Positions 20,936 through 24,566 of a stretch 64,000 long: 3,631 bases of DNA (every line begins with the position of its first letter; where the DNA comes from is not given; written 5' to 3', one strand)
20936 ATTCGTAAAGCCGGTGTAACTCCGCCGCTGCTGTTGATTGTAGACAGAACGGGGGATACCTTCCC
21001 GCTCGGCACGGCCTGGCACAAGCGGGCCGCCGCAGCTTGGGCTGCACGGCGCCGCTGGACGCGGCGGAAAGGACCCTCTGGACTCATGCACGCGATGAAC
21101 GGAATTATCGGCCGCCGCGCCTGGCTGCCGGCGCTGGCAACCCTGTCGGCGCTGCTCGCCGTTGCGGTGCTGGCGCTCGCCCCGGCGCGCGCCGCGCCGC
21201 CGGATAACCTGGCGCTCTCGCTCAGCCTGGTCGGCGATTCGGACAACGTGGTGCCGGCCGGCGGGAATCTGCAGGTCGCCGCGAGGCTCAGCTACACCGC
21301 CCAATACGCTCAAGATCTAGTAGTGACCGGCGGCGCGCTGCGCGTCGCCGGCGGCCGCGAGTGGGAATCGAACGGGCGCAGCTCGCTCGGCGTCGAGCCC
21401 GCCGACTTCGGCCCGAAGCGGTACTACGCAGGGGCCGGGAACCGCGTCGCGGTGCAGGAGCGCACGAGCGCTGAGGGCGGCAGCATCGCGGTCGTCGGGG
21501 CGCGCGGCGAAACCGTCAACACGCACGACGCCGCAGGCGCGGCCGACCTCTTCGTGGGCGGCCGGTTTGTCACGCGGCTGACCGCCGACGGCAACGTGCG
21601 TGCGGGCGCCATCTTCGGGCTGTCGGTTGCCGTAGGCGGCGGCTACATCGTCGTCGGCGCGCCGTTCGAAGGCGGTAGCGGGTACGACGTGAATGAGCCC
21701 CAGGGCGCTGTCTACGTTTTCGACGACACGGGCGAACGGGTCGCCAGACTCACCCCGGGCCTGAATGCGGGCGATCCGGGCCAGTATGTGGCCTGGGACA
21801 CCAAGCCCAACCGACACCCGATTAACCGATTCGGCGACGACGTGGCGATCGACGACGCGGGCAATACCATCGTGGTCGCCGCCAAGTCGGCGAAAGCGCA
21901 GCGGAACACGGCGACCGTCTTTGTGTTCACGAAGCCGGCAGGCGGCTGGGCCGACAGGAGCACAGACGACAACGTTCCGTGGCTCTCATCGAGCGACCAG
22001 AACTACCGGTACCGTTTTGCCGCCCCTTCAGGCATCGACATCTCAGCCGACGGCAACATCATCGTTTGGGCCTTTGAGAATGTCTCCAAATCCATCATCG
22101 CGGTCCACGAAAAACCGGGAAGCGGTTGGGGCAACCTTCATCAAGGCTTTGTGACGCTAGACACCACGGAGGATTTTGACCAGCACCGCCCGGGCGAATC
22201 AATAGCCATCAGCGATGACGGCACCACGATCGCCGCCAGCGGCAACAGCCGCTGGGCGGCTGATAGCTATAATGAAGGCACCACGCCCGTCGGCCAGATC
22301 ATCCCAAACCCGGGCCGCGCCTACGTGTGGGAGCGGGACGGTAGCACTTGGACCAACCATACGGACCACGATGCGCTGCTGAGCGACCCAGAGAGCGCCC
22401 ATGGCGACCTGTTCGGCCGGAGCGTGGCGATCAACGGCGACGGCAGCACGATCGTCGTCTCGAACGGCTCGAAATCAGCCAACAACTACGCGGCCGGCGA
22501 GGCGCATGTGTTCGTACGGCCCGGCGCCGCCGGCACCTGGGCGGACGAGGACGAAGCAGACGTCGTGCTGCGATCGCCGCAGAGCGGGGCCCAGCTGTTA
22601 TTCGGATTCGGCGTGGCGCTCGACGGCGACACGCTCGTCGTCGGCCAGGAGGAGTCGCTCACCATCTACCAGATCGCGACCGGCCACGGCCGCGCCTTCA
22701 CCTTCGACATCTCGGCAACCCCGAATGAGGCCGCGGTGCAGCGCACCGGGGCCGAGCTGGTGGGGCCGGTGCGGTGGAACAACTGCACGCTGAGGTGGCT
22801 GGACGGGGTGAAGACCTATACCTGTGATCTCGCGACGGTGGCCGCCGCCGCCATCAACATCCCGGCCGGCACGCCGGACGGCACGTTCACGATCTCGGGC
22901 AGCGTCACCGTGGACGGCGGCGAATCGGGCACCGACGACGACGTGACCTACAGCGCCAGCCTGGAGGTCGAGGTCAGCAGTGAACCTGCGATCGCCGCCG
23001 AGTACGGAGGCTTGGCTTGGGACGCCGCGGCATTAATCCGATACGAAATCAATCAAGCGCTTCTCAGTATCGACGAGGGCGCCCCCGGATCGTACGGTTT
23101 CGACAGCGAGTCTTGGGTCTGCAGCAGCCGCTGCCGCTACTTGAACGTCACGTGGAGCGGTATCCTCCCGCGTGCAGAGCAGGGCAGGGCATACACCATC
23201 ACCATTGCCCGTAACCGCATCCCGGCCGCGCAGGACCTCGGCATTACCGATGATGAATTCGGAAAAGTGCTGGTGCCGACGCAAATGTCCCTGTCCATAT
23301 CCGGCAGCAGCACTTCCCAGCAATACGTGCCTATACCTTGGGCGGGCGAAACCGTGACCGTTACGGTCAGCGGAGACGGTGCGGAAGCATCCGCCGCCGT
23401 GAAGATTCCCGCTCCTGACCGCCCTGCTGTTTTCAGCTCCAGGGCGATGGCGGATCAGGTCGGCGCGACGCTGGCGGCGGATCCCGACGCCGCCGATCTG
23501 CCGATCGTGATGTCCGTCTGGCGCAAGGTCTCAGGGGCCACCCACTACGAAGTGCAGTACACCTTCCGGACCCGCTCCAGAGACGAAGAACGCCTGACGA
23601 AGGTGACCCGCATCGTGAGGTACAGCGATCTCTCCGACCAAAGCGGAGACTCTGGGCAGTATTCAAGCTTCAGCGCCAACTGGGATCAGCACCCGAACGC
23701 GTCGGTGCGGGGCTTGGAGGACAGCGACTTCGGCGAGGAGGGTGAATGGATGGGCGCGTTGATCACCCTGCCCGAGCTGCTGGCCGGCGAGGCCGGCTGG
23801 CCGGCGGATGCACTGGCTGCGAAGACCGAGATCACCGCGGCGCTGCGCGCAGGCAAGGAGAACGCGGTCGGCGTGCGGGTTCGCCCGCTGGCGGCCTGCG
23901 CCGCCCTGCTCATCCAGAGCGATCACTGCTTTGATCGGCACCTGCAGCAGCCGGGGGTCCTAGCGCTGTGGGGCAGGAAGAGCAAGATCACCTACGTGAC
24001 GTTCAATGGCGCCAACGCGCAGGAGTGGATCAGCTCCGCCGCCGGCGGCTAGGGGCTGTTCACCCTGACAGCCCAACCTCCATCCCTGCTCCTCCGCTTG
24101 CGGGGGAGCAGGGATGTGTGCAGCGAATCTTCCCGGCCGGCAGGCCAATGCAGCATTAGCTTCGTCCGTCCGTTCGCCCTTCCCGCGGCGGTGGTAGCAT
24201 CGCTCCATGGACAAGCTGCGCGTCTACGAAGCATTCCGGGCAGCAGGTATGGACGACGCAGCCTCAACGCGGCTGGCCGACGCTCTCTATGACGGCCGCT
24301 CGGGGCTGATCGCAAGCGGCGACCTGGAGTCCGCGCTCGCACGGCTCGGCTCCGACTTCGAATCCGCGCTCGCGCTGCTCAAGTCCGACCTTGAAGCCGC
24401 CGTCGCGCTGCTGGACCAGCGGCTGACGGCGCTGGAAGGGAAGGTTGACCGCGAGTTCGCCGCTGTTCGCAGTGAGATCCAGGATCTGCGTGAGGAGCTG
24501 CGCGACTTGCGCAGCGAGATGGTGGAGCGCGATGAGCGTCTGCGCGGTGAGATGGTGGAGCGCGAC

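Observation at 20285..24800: Accessory three-gene island: two tail-anchored repeat coiled-coil paralogs bracket a ~990-aa secreted FG-GAP propeller protein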

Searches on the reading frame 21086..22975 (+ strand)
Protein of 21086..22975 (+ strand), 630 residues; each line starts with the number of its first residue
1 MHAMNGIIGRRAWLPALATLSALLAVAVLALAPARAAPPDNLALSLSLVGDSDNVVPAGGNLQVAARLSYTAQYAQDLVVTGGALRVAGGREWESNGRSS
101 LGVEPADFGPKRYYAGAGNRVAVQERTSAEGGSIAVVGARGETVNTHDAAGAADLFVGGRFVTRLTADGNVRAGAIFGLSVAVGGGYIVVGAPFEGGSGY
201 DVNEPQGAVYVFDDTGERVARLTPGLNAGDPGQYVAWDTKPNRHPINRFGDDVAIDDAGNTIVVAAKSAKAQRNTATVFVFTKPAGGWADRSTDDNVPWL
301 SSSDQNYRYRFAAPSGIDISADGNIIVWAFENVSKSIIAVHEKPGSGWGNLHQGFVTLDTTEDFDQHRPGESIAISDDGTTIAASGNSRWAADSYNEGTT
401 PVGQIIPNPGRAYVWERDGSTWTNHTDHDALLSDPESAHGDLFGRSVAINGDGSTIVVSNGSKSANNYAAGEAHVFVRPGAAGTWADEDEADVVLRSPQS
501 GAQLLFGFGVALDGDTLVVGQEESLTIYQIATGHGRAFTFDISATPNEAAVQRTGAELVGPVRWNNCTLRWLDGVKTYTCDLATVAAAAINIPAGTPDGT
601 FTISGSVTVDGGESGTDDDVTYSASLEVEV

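Call 94: search_dna_similar(query=window:21086-22975:+, collection=phages, mode=protein, max_evalue=0.001, max_rows=10)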
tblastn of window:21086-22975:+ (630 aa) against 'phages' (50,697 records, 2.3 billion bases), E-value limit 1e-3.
Records with a match: 2; places in all: 2; records where one place covers at least 80% of the query: 0.
Best place of each record, by identity: <60% 2.
By first word of the organism name: Vibrio 2.
By host as written in the record: Vibrio natriegens HER1138 2.
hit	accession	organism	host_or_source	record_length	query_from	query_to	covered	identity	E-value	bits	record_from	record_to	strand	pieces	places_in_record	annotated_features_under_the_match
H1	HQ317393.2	Vibrio phage nt-1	Vibrio natriegens HER1138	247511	405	519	18%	35.0%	5e-4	49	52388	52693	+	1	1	FG-GAP repeat protein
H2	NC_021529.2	Vibrio phage nt-1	Vibrio natriegens HER1138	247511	405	519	18%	35.0%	5e-4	49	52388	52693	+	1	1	FG-GAP repeat protein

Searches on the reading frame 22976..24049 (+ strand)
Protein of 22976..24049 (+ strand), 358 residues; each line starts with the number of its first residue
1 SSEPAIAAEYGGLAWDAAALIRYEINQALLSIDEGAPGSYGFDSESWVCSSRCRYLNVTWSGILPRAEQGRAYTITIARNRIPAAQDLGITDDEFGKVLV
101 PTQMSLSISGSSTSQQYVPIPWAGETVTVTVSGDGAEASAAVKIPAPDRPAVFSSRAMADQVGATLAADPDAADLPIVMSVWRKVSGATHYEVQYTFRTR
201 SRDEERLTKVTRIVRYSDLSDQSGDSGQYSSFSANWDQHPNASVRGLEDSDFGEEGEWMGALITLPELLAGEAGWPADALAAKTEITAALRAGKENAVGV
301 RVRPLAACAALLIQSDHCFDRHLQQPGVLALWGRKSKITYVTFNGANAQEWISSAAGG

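Call 75: search_protein_families(library=pfam, proteins=[window:22976-24049:+], max_evalue=1)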
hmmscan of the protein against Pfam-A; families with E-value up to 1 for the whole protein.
window:22976-24049:+ (358 aa): 1 family
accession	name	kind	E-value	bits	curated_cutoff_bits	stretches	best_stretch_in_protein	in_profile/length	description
PF12985.13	DUF3869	-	0.014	16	24.5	1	122-146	46-70/85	Domain of unknown function (DUF3869)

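Call 76: search_solved_structures(query=window:22976-24049:+, max_evalue=1)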
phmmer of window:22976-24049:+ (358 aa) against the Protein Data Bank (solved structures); distinct sequences matched with E-value up to 1: 0.

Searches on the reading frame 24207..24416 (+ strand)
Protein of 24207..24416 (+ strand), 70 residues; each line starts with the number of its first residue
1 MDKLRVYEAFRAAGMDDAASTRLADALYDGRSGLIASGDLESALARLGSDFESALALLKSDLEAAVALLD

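Call 72: search_solved_structures(query=A5, max_evalue=1, show_alignments=3)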
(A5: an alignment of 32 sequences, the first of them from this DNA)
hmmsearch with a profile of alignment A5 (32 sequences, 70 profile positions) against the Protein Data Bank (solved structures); distinct sequences matched with E-value up to 1: 24.
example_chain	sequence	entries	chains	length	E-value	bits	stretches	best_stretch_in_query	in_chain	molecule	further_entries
6h9m_A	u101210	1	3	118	6.9e-05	26.1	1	2-67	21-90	Coiled-coil domain-containing protein 90B, mitochondrial,General control protein GCN4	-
6h9l_A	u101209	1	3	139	0.001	22.4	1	33-69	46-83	Uncharacterized protein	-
7xgl_A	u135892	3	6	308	0.045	17.1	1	7-34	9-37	Quinolinate Phosphoribosyl Transferase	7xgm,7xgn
1go3_F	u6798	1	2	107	0.088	16.2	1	7-36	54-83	DNA-DIRECTED RNA POLYMERASE SUBUNIT F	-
9tlv_A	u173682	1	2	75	0.091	16.1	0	52-69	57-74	Sc-apCC-2-MCL-1-3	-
5tv5_A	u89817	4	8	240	0.094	16.1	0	8-30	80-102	6-carboxyhexanoate--CoA ligase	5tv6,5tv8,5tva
5apz_A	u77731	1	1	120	0.12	15.7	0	31-61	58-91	GENERAL CONTROL PROTEIN GCN4, NOR1 TCAR0761, GENERAL CONTROL PROTEIN GCN4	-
5vid_F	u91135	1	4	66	0.2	15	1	4-26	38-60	Bot.0671.2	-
5apw_A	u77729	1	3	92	0.25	14.7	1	36-67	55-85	GENERAL CONTROL PROTEIN GCN4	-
9n00_A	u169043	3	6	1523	0.26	14.7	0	33-67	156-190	AAA family ATPase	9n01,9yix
4e3z_A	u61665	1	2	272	0.29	14.5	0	19-63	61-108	Putative oxidoreductase protein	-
6e2j_B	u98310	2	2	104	0.31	14.4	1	31-68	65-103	Keratin, type I cytoskeletal 10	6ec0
9tlt_A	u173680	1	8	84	0.43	13.9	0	41-69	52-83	Sc-apCC-2-KLHL20-4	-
3e0f_A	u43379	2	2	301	0.47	13.8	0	5-31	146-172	Putative Metal-dependent Phosphoesterase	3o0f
2v66_B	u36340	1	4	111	0.54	13.6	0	26-66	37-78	NUCLEAR DISTRIBUTION PROTEIN NUDE-LIKE 1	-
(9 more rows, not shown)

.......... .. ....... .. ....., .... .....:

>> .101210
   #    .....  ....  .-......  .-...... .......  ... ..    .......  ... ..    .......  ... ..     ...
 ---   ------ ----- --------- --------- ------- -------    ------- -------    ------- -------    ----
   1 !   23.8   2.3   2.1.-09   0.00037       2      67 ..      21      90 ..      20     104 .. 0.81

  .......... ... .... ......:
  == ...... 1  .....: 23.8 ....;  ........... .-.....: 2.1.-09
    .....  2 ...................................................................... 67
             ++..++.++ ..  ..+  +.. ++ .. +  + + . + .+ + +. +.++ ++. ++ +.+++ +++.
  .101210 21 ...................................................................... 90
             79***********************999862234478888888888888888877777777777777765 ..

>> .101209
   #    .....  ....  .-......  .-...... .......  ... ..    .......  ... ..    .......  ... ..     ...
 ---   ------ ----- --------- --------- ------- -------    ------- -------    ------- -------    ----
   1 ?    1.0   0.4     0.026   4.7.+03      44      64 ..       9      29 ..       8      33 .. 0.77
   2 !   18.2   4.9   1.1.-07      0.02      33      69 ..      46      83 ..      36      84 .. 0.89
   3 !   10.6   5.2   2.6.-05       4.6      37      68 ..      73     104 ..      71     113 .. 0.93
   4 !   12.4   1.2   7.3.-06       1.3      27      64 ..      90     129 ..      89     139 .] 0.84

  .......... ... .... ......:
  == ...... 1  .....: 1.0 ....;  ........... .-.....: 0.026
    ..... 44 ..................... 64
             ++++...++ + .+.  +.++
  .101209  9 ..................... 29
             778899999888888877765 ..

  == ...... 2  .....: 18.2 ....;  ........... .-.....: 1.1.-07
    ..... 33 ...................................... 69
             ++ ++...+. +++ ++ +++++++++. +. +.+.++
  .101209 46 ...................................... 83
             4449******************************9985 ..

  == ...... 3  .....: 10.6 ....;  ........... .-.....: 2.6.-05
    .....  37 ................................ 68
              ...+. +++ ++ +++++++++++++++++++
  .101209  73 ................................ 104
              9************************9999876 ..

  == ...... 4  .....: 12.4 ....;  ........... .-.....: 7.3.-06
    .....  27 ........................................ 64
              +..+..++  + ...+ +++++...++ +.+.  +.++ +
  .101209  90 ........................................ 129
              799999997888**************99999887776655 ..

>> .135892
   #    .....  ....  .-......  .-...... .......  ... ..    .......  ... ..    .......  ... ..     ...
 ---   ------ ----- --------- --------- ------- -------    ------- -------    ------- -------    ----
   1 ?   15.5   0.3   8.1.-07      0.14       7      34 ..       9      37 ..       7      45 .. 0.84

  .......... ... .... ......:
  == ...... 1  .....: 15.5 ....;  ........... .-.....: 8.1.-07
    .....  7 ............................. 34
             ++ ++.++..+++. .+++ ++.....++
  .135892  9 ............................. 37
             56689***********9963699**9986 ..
